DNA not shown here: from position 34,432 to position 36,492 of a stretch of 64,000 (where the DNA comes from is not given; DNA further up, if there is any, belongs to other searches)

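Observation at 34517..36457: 586-aa UbiA-type prenyltransferase fusion bracketed by two near-identical 36-nt hairpins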

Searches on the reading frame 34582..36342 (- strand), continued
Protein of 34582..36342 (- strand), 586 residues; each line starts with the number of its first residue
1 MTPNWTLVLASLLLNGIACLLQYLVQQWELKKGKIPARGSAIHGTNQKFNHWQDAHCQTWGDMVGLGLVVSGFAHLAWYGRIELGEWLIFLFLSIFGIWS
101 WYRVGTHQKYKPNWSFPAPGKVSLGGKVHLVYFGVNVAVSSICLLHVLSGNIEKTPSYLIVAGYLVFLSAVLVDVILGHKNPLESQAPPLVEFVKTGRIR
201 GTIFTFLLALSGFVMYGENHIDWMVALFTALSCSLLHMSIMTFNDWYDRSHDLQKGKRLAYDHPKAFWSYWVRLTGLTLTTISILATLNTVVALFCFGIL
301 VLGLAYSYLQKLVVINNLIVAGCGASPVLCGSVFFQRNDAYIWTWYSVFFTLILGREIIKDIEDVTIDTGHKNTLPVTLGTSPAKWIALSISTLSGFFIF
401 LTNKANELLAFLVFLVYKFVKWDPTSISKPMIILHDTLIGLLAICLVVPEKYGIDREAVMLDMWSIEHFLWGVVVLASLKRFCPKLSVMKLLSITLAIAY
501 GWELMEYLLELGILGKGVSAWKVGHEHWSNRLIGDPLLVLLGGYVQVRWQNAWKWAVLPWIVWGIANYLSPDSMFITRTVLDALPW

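Call 33: predict_structure(alignment_id=A1)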
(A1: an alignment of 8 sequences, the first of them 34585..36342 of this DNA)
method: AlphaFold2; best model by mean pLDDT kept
length: 586 residues; sequences in the alignment: 8
mean_pLDDT: 63.0   pTM: 0.51
mean pLDDT of the five models: 63.0, 59.6, 56.6, 53.3, 50.2
residues with pLDDT >= 90: 7; 70-90: 225; 50-70: 224; < 50: 130
segments of 3 or more residues with pLDDT < 50: 1-12, 40-43, 50-57, 174-197, 404-426, 448-463, 517-533, 565-586
pLDDT, mean of each block of 10 residues (from residue 1): 41 52 58 56 50 48 54 61 75 79 68 62 68 70 73 57 56 44 39 48 67 66 78 78 77 68 74 82 89 88 73 67 82 80 80 80 71 74 72 66 46 36 44 57 52 30 54 83 83 73 60 53 41 59 73 64 48 40 36
secondary structure, 60 per line:
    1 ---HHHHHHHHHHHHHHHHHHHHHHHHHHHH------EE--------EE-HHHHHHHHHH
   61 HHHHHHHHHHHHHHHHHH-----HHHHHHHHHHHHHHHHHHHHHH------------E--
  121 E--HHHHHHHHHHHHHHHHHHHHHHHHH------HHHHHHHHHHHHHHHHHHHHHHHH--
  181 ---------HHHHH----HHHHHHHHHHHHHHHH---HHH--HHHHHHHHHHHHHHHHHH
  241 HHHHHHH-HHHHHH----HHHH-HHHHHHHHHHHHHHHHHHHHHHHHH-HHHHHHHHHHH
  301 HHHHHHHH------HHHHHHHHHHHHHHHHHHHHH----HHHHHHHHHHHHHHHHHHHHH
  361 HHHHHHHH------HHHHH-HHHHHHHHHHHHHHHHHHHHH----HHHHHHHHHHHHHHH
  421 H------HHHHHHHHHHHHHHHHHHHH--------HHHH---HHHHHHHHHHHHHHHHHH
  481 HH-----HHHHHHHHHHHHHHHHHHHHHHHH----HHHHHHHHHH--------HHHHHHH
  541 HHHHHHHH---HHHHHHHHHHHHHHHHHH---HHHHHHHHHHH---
elements in order: H4-31 H51-78 H84-105 H124-148 H155-178 H190-194 H199-214 H223-247 H249-254 H259-262 H264-288 H290-308 H315-335 H340-368 H375-379 H381-401 H406-421 H428-447 H456-459 H463-482 H488-511 H516-525 H534-548 H552-569 H573-583

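Call 38: fold_search(model_id=the predicted structure, library=pdb)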
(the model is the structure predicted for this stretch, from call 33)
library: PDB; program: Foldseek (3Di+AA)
matches with E <= 10: 264; with E <= 0.001: 0
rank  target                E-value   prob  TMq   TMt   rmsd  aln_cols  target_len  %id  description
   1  4tq3_B                1.3e-03  1.00  0.32  0.58   6.1       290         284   19  Structure of a UbiA homolog from Archaeoglobus fulgidus bound to GPP and Mg2+ (released 2014-07-16)
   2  4tq4_B                2.6e-03  1.00  0.33  0.61   5.6       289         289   18  Structure of a UbiA homolog from Archaeoglobus fulgidus bound to DMAPP and Mg2+ (released 2014-07-16)
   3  4tq3_A                2.6e-03  1.00  0.33  0.61   5.4       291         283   18  Structure of a UbiA homolog from Archaeoglobus fulgidus bound to GPP and Mg2+ (released 2014-07-16)
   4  4tq4_A                3.3e-03  1.00  0.33  0.59   5.7       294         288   18  Structure of a UbiA homolog from Archaeoglobus fulgidus bound to DMAPP and Mg2+ (released 2014-07-16)
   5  4tq4_D                4.5e-03  1.00  0.33  0.58   5.7       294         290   18  Structure of a UbiA homolog from Archaeoglobus fulgidus bound to DMAPP and Mg2+ (released 2014-07-16)
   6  6m31_A                4.5e-03  1.00  0.32  0.59   6.0       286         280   17  Structural and Functional Insights into an Archaeal Lipid Synthase (released 2021-02-03)
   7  7bpu_A                5.6e-03  1.00  0.31  0.58   5.8       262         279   17  Structural and mechanistic insights into the biosynthesis of Digeranylgeranylglyceryl phosphate synthase in membranes (released 2021-04-14)
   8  4tq4_C                6.1e-03  1.00  0.33  0.61   5.4       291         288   18  Structure of a UbiA homolog from Archaeoglobus fulgidus bound to DMAPP and Mg2+ (released 2014-07-16)
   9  4od4_A                6.3e-03  1.00  0.34  0.67   4.6       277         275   16  Apo structure of a UbiA homolog from Aeropyrum pernix K1 (released 2014-03-19)
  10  4od5_A                1.1e-02  1.00  0.34  0.68   4.6       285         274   16  Substrate-bound structure of a UbiA homolog from Aeropyrum pernix K1 (released 2014-03-19)
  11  3uca_B                1.7e-02  1.00  0.29  0.57   5.0       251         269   15  Crystal structure of isoprenoid synthase (target EFI-501974) from clostridium perfringens (released 2011-11-16)
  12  4tq6_B                1.9e-02  1.00  0.32  0.61   5.6       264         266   19  Structure of a UbiA homolog from Archaeoglobus fulgidus bound to Cd2+ (released 2014-07-16)
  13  8j8j_A                2.2e-02  1.00  0.32  0.56   6.4       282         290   14  Membrane bound PRTase, C3 symmetry, donor bound (released 2024-02-07)
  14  3uca_A                2.2e-02  1.00  0.29  0.55   5.6       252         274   15  Crystal structure of isoprenoid synthase (target EFI-501974) from clostridium perfringens (released 2011-11-16)
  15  7my0_B                2.4e-02  1.00  0.28  0.49   6.6       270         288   16  Sy-CrtE IPP structure (released 2022-06-01)
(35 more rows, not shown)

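Call 42: find_encoding_contigs(protein=P0002, flank=10000, max_places=3)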
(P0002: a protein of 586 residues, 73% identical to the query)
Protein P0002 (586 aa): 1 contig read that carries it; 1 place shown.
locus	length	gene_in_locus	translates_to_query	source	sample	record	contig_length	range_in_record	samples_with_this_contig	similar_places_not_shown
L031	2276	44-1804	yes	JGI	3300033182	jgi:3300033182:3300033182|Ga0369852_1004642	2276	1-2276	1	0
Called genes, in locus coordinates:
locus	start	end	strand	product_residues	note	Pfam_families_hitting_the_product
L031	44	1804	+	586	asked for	PF01040:UbiA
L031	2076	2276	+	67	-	?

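Call 43: find_encoding_contigs(protein=P0007, flank=10000, max_places=3)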
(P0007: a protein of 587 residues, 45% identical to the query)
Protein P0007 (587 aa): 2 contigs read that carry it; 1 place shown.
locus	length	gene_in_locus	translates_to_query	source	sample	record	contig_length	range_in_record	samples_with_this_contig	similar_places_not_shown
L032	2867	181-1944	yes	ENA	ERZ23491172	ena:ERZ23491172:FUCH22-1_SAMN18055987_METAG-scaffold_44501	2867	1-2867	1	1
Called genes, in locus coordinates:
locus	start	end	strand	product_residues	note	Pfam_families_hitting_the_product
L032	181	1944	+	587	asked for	PF01040:UbiA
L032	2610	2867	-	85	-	?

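Call 44: search_protein_representatives(alignment_id=A1)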
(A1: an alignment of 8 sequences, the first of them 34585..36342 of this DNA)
Query: 8 sequences, 582 profile positions. Proteins with E-value up to 0.001 (for the whole library): 1285; up to 1e-10: 489; up to 1e-30: 83. The best 150 are listed.
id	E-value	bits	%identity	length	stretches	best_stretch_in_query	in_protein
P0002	0.0e+00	1064.3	-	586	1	2-581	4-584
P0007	2.8e-275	930.9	-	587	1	1-581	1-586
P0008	2.4e-170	584.5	-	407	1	183-581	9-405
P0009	5.0e-65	236.7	-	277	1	183-444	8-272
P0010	2.0e-58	214.9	-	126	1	457-581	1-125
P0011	2.9e-53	197.9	-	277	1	179-399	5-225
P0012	9.5e-50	186.3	-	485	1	189-394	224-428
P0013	8.5e-47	176.5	-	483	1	179-416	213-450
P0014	1.0e-46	176.2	-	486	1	185-395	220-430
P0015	2.4e-46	175.1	-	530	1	179-382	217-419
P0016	2.7e-45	171.5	-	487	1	190-387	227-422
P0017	3.5e-45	171.2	-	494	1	178-398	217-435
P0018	7.8e-45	170.0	-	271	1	186-397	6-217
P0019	1.1e-44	169.5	-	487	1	184-392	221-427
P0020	2.7e-44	168.3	-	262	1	196-382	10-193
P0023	9.7e-44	166.4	-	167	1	448-577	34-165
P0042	4.4e-38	147.8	-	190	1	1-177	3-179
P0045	1.6e-37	145.9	-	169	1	446-581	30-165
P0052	3.7e-36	141.4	-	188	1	4-182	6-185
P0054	8.2e-36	140.2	-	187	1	3-184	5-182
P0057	1.4e-35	139.5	-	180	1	444-581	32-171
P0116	2.1e-27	112.5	-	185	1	435-578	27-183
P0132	3.5e-26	108.4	-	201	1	2-183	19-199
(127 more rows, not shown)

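Call 45: search_protein_families(library=pfam, proteins=[P0042, P0052, P0054, P0023, P0045, P0057, P0009, P0011, P0012, P0015], max_evalue=0.1)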
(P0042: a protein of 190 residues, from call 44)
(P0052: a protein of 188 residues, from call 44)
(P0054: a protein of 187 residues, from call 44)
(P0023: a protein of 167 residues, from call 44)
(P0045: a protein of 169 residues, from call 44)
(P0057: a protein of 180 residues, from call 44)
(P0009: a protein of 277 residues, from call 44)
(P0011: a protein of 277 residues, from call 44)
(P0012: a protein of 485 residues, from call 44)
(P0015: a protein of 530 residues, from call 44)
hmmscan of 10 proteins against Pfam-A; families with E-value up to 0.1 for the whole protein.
P0042 (190 aa): 0 families

P0052 (188 aa): 0 families

P0054 (187 aa): 0 families

P0023 (167 aa): 1 family
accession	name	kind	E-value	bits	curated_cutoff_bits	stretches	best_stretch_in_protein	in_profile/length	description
PF25129.1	Pyr4-TMTC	-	0.013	15.6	27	1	110-161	167-218/227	Pyr4-like transmembrane terpene cyclases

P0045 (169 aa): 0 families

P0057 (180 aa): 0 families

P0009 (277 aa): 1 family
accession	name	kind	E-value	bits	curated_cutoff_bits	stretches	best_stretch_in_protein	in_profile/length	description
PF01040.23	UbiA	-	4.1e-19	69.3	34.2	1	29-231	2-206/250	UbiA prenyltransferase family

P0011 (277 aa): 1 family
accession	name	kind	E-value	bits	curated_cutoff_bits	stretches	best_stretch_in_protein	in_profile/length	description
PF01040.23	UbiA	-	1.6e-20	73.9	34.2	1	43-262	15-244/250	UbiA prenyltransferase family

P0012 (485 aa): 2 families
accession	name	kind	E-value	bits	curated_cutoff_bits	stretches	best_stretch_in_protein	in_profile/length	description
PF01040.23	UbiA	-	4.9e-14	52.7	34.2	1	244-470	9-244/250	UbiA prenyltransferase family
PF04971.17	Phage_holin_2_1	-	0.043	14.2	26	0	252-269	30-48/64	Bacteriophage P21 holin S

P0015 (530 aa): 1 family
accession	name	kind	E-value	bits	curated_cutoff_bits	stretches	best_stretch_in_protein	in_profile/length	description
PF01040.23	UbiA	-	3.9e-15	56.3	34.2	1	244-419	3-186/250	UbiA prenyltransferase family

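Call 51: find_encoding_contigs(protein=P0116, flank=8000, max_places=3)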
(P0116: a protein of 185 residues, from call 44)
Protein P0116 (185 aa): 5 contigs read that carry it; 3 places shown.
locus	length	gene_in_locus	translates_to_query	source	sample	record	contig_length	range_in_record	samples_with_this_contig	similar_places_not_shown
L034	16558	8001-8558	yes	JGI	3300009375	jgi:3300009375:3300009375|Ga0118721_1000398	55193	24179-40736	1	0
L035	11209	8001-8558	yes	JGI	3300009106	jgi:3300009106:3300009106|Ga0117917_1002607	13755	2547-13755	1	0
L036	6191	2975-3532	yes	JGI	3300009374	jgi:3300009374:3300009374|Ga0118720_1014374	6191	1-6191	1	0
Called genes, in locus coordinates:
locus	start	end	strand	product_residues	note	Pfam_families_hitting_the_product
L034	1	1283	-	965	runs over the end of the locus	PF08757:CotH, PF05048:NosD, PF13229:Beta_helix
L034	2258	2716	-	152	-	-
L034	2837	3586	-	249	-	PF02535:Zip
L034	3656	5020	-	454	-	PF18915:DUF5667 (faint)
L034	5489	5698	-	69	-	-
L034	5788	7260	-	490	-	PF00331:Glyco_hydro_10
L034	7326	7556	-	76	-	-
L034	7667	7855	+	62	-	-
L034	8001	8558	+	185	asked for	-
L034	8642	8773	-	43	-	-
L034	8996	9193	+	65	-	PF00313:CSD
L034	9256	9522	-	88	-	-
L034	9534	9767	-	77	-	-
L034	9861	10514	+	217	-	PF01551:Peptidase_M23 (weak)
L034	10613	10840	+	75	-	-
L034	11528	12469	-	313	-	PF02899:Phage_int_SAM_1, PF13495:Phage_int_SAM_4, PF00589:Phage_integrase, PF22823:MrpR_C_cat (faint)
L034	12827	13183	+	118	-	PF00312:Ribosomal_S15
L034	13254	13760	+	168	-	PF01936:NYN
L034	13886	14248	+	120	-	PF05635:23S_rRNA_IVP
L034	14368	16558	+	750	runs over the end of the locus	PF01138:RNase_PH, PF03725:RNase_PH_C (faint), PF01138:RNase_PH, PF00013:KH_1, PF00575:S1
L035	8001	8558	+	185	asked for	-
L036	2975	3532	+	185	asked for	-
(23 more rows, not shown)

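Call 55: search_solved_structures(query=A1, max_evalue=10)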
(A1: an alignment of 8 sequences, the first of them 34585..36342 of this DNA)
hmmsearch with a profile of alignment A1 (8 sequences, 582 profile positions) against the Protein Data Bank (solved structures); distinct sequences matched with E-value up to 10: 0.

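Call 61: find_encoding_contigs(protein=P0132, flank=10000, max_places=2)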
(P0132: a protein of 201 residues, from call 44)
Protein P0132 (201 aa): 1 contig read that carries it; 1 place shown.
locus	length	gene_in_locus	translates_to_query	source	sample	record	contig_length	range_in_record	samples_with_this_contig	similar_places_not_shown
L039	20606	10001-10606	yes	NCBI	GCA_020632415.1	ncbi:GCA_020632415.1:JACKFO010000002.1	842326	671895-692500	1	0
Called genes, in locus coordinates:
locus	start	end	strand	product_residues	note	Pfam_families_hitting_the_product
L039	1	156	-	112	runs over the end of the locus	PF13083:KH_KhpA-B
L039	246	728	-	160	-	PF00886:Ribosomal_S16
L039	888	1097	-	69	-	-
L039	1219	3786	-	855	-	PF02463:SMC_N, PF13175:AAA_15, PF13304:AAA_21 (weak), PF13476:AAA_23, PF13555:AAA_29 (weak), PF02463:SMC_N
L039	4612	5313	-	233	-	PF22935:RM44_endonuclase (weak), PF14622:Ribonucleas_3_3, PF00636:Ribonuclease_3, PF22892:DSRM_MRPL44 (faint), PF00035:dsrm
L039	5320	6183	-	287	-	PF01029:NusB, PF00293:NUDIX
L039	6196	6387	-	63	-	PF01783:Ribosomal_L32p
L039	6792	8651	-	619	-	PF12229:PG_binding_4, PF04294:VanW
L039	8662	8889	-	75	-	-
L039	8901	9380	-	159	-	PF00011:HSP20, PF17886:ArsA_HSP20 (weak)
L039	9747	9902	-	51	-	-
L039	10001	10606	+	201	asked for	-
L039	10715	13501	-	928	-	PF00932:LTD, PF00801:PKD, PF18911:PKD_4, PF00932:LTD, PF00801:PKD, PF18911:PKD_4, PF00932:LTD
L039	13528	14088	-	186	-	PF02698:DUF218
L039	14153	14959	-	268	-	-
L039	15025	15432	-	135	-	PF00436:SSB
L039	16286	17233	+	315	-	-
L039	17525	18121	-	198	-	PF01351:RNase_HII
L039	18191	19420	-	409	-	PF02812:ELFV_dehydrog_N, PF00208:ELFV_dehydrog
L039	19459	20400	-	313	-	PF00890:FAD_binding_2 (faint), PF01134:GIDA (faint), PF01946:Thi4 (weak), PF07992:Pyr_redox_2, PF12831:FAD_oxidored (weak), PF13450:NAD_binding_8 (weak), PF13738:Pyr_redox_3, PF00070:Pyr_redox, +3 more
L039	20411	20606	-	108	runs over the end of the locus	PF00085:Thioredoxin, PF00578:AhpC-TSA (weak), PF08534:Redoxin (weak), PF13098:Thioredoxin_2 (faint), PF13905:Thioredoxin_8 (faint)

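Call 93: search_protein_families(library=ncbifam, proteins=[P0042, P0052, P0023, P0045, P0132, P0012, P0015], max_evalue=0.1)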
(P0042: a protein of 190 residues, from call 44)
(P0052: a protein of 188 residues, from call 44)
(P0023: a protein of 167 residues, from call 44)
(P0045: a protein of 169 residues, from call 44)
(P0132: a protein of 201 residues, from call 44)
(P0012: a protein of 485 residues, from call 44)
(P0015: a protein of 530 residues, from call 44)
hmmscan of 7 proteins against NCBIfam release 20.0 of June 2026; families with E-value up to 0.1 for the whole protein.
P0042 (190 aa): 1 family
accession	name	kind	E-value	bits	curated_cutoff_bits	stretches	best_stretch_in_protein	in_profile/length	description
NF004750.0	PRK06080.1-2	equivalog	0.00046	19.6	346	1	71-169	108-192/301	1,4-dihydroxy-2-naphthoate polyprenyltransferase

P0052 (188 aa): 0 families

P0023 (167 aa): 1 family
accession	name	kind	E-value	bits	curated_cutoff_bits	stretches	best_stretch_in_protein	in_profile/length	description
NF007545.0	PRK10160.1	equivalog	0.03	13.7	342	1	3-99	20-110/275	taurine ABC transporter permease TauC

P0045 (169 aa): 0 families

P0132 (201 aa): 0 families

P0012 (485 aa): 1 family
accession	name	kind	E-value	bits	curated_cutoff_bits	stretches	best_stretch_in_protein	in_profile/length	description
NF009523.0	PRK12884.1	equivalog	1.1e-09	37.9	269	1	258-480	40-271/279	prenyltransferase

P0015 (530 aa): 3 families
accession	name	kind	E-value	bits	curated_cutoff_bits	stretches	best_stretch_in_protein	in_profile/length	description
NF009523.0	PRK12884.1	equivalog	2.8e-13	49.7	269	1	231-404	8-184/279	prenyltransferase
NF009521.0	PRK12882.1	equivalog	8.5e-05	21.9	296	1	237-417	15-201/280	geranylgeranylglycerol-phosphate geranylgeranyltransferase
NF006088.0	PRK08238.1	equivalog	0.00052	18.8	351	1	242-351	210-322/482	UbiA family prenyltransferase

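Call 104: find_related_loci(query=A1, collection=metagenome_contigs, flank=6000)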
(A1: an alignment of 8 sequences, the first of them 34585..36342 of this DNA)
Query A1 (586 aa) in metagenome_contigs; peptide patterns used: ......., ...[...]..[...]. (x = any residue, [..] = any of these).
146 stretches matched a pattern; 4 encode a relative of the query (tblastn E <= 1e-3); 4 distinct loci.
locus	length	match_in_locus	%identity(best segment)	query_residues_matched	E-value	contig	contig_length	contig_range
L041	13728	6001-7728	55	12-586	0e+0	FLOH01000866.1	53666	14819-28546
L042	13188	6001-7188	65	188-584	3e-175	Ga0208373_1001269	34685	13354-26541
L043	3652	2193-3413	62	177-584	2e-179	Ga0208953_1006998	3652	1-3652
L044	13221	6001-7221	62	177-584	2e-171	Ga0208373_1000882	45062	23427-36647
